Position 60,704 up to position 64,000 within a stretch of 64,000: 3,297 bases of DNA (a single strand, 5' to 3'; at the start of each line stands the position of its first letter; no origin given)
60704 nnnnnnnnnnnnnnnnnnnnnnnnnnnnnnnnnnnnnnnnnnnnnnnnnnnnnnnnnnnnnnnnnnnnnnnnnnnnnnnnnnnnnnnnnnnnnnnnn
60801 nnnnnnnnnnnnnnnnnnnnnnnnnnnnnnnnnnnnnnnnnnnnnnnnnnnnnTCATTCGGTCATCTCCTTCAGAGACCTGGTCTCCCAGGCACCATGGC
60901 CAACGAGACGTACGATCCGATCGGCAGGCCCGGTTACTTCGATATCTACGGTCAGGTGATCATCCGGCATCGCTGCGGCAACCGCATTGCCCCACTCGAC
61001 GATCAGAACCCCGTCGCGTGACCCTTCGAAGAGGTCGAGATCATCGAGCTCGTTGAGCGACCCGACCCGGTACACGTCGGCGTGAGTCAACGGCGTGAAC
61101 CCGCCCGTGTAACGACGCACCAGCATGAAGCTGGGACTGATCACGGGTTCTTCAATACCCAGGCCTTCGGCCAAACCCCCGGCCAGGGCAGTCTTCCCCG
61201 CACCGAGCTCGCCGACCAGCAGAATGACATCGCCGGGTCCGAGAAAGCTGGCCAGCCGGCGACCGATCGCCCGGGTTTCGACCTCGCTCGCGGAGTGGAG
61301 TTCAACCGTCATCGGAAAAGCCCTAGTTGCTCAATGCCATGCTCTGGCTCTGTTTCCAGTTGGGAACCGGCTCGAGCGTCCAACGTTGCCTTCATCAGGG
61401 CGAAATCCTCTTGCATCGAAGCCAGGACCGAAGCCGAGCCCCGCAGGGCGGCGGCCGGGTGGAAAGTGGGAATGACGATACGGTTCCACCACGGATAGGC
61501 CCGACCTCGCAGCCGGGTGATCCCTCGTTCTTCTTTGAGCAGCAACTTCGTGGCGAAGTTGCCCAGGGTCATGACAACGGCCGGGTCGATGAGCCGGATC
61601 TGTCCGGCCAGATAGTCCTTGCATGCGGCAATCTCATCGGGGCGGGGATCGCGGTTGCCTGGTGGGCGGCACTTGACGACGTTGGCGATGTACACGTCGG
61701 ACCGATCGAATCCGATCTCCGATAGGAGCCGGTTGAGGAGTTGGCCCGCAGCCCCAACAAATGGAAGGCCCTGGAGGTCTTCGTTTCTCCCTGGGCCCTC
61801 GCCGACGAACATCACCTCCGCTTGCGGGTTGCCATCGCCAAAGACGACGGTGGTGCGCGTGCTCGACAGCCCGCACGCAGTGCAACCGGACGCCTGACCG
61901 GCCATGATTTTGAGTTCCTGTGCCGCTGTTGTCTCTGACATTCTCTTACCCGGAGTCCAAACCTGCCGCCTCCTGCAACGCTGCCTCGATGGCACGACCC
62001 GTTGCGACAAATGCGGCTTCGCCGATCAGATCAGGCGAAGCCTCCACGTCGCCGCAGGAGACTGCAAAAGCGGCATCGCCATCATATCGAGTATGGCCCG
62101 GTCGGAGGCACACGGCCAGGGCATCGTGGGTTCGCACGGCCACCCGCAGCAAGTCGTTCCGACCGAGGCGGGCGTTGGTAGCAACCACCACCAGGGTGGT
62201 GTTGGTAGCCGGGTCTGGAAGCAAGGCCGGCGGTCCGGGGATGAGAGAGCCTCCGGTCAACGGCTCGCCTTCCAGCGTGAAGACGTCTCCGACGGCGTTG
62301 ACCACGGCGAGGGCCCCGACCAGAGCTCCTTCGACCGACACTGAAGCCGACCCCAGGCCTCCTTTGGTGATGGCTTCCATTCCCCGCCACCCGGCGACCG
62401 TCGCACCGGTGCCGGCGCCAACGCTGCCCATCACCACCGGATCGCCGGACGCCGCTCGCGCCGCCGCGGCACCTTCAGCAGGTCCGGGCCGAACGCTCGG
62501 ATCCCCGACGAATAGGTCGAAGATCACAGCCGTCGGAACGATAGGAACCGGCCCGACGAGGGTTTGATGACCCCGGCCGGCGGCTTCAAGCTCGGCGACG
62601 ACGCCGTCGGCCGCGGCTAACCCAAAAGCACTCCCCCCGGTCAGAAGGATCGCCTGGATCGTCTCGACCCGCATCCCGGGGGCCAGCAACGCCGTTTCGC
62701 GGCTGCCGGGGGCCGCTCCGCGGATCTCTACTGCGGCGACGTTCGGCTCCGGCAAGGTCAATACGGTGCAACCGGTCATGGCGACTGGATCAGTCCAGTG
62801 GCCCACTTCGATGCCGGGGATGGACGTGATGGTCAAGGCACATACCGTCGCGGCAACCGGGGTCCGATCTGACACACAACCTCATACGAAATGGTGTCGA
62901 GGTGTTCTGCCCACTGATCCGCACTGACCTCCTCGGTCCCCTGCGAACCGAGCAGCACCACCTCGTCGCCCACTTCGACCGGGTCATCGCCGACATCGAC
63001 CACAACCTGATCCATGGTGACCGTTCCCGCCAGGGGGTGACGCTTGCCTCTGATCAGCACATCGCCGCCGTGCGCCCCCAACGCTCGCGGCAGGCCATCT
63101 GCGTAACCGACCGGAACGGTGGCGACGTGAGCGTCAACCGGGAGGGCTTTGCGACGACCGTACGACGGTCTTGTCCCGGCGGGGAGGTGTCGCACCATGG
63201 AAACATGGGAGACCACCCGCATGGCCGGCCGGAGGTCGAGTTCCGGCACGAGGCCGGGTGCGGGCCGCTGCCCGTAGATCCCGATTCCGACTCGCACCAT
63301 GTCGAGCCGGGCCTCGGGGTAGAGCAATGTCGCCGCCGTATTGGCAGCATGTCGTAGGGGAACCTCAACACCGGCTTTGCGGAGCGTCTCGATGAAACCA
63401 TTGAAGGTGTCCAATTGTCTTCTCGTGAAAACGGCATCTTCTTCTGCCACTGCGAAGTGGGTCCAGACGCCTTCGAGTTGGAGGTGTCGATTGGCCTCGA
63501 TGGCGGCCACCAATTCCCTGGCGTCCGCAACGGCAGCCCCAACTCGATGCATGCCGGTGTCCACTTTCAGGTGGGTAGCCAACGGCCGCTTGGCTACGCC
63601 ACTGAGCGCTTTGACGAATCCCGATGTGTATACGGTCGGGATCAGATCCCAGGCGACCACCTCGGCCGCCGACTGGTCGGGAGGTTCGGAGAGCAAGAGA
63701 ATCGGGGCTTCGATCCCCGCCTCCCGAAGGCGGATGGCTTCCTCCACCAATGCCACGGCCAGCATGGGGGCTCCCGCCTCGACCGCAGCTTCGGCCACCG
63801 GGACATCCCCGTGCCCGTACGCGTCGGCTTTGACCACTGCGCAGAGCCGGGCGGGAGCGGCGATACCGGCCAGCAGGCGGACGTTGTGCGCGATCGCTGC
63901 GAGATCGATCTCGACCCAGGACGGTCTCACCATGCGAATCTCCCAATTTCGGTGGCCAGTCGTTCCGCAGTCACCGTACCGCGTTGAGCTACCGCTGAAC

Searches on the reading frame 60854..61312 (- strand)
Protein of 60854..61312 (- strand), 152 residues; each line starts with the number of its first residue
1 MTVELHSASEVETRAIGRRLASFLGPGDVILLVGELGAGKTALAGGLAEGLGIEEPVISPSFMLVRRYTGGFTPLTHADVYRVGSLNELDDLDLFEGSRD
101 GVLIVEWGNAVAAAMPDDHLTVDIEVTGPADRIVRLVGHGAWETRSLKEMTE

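Call 57: search_protein_families(library=pfam, proteins=[window:60854-61312:-], max_evalue=0.001)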
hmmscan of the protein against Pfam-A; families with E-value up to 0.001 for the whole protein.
window:60854-61312:- (152 aa): 1 family
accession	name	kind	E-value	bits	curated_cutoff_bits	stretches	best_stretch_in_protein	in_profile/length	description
PF02367.23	TsaE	-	1.2e-32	113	26.6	1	8-127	2-121/128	Threonylcarbamoyl adenosine biosynthesis protein TsaE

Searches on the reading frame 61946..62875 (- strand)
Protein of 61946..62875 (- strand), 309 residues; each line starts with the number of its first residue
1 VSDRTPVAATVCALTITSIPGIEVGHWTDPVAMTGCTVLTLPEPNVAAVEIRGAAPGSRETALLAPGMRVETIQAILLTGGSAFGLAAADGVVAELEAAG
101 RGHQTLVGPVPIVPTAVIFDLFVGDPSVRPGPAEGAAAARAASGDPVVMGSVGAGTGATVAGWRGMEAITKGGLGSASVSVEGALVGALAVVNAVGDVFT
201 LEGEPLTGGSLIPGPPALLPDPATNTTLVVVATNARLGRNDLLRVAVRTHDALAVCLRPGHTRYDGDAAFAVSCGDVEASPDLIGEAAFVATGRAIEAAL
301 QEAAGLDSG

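Call 57: search_protein_families(library=pfam, proteins=[window:61946-62875:-], max_evalue=0.001)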
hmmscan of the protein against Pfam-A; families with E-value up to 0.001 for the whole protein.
window:61946-62875:- (309 aa): 1 family
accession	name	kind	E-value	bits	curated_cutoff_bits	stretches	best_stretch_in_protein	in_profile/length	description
PF03576.19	Peptidase_S58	-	2.7e-39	135.9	23.9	1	16-304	3-297/307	Peptidase family S58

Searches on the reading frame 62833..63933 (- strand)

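Call 57: search_protein_families(library=pfam, proteins=[window:62833-63933:-], max_evalue=0.001)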
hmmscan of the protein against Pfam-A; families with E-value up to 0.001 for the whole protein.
window:62833-63933:- (366 aa): 2 families
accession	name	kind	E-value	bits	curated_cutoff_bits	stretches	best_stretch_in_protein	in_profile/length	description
PF01168.26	Ala_racemase_N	-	1.9e-71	240.7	24.1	1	9-224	1-220/220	Alanine racemase, N-terminal domain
PF00842.27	Ala_racemase_C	-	2.9e-42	143.7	25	1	237-364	1-127/127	Alanine racemase, C-terminal domain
